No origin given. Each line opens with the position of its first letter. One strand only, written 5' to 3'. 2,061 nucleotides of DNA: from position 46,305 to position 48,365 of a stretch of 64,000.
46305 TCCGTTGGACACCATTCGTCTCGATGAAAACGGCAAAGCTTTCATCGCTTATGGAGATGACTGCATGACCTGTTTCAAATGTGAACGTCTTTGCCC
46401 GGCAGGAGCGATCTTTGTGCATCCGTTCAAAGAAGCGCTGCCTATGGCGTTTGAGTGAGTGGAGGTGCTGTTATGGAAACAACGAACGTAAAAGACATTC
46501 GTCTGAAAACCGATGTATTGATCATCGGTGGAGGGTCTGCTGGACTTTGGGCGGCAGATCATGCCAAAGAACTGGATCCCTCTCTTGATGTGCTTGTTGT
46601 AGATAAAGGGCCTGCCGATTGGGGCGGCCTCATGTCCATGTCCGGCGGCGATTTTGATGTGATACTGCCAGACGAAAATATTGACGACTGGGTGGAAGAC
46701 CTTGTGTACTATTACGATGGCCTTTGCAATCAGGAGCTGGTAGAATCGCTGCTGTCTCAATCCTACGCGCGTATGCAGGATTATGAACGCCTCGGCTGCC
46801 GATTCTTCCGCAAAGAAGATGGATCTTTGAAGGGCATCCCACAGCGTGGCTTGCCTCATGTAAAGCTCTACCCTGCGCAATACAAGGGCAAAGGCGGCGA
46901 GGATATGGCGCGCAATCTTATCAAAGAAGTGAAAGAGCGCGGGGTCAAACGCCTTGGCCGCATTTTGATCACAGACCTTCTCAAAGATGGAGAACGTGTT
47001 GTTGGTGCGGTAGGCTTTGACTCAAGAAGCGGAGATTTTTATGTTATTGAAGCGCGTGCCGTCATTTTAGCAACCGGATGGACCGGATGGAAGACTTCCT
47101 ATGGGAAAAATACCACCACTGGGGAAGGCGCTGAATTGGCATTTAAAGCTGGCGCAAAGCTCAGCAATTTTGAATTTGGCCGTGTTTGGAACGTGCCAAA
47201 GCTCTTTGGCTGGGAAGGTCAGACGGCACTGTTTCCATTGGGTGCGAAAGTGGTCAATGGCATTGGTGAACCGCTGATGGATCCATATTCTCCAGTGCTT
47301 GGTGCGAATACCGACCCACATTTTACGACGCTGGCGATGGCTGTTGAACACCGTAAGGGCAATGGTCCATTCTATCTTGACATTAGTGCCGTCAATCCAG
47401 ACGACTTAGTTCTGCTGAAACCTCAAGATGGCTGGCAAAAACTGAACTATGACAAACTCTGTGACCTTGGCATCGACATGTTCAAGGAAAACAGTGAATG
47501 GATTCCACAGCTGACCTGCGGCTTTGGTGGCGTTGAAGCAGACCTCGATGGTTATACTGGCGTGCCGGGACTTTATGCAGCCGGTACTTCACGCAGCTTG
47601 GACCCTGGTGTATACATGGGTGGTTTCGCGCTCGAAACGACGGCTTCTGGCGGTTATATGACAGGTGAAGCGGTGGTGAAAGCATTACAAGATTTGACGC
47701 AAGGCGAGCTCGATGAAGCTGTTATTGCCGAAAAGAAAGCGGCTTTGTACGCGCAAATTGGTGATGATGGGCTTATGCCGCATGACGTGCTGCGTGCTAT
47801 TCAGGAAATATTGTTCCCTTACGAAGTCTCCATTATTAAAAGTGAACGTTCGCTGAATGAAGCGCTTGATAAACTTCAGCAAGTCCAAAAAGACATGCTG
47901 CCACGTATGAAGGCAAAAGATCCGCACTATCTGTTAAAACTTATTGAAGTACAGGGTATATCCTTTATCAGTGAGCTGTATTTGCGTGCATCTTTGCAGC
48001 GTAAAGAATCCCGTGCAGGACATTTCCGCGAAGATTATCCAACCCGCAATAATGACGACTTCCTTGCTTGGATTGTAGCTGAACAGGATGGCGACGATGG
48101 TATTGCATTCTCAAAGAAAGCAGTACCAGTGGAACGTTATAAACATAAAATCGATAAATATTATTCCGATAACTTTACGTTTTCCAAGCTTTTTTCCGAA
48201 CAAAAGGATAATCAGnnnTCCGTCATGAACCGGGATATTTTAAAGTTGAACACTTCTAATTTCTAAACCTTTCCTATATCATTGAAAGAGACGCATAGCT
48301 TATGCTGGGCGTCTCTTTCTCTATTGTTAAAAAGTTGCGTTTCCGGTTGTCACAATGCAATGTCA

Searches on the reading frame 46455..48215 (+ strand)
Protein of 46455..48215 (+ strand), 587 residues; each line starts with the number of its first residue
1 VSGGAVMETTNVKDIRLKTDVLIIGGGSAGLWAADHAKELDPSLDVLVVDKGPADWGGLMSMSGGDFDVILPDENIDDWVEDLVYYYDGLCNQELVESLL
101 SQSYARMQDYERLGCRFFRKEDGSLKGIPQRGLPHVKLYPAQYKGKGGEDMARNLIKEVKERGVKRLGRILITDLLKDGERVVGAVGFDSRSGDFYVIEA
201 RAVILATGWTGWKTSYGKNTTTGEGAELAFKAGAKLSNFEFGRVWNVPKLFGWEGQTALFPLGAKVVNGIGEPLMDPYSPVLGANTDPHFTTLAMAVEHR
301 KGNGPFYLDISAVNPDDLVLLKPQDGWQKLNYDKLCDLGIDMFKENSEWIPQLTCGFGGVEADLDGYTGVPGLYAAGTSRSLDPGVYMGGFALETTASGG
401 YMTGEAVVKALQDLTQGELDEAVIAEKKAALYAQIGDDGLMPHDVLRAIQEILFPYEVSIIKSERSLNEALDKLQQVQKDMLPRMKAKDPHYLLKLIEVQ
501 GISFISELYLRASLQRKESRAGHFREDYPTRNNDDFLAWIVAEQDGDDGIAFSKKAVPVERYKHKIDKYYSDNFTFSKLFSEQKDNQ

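Call 67: search_protein_families(library=ncbifam, proteins=[window:46455-48215:+], max_evalue=0.001)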
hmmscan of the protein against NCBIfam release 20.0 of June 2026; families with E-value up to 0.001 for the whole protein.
window:46455-48215:+ (587 aa): 36 families (the best 25 are shown)
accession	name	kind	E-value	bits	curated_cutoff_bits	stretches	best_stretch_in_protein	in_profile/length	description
NF006131.0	PRK08275.1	equivalog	2.5e-65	220.9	587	1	16-567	8-560/577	fumarate reductase/succinate dehydrogenase flavoprotein subunit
NF004900.0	PRK06263.1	equivalog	4.8e-56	190.5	718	1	16-544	5-536/546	fumarate reductase (CoM/CoB) subunit TfrA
TIGR01812.1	sdhA_frdA_Gneg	subfamily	1e-44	153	567.3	1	20-569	1-568/568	succinate dehydrogenase or fumarate reductase, flavoprotein subunit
TIGR01176.1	fum_red_Fp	equivalog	6.6e-42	143.9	932.7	2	17-242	2-228/580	fumarate reductase (quinol) flavoprotein subunit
NF006686.0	PRK09231.1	equivalog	8e-42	143.5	854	2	17-242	4-230/598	fumarate reductase (quinol) flavoprotein subunit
NF005331.0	PRK06854.1-2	equivalog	9.3e-41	139.9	557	1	12-555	3-552/563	adenylyl-sulfate reductase subunit alpha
NF005867.0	PRK07804.1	equivalog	8e-40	136.6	639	1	16-551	16-538/548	L-aspartate oxidase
TIGR00551.1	nadB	equivalog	1e-39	136.6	452.75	1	18-529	2-489/489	L-aspartate oxidase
NF004724.0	PRK06069.1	subfamily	1.7e-39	135.5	826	1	17-569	4-577/577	succinate dehydrogenase/fumarate reductase flavoprotein subunit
NF004613.0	PRK05945.1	equivalog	3.4e-39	134.9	824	1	17-569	2-575/575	succinate dehydrogenase/fumarate reductase flavoprotein subunit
NF010374.0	PRK13800.1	equivalog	9.3e-39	133.3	1196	2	13-277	8-281/898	fumarate reductase/succinate dehydrogenase flavoprotein subunit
NF005866.0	PRK07803.1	equivalog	2.3e-36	125.1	819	2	303-552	341-593/631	fumarate reductase/succinate dehydrogenase flavoprotein subunit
NF006567.0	PRK09077.1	equivalog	1.4e-31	109.3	629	1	16-534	6-524/537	L-aspartate oxidase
NF005636.0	PRK07395.1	subfamily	1e-29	103.2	723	1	9-534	3-540/560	L-aspartate oxidase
NF005701.0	PRK07512.1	equivalog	4.1e-28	98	528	1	16-533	7-488/516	L-aspartate oxidase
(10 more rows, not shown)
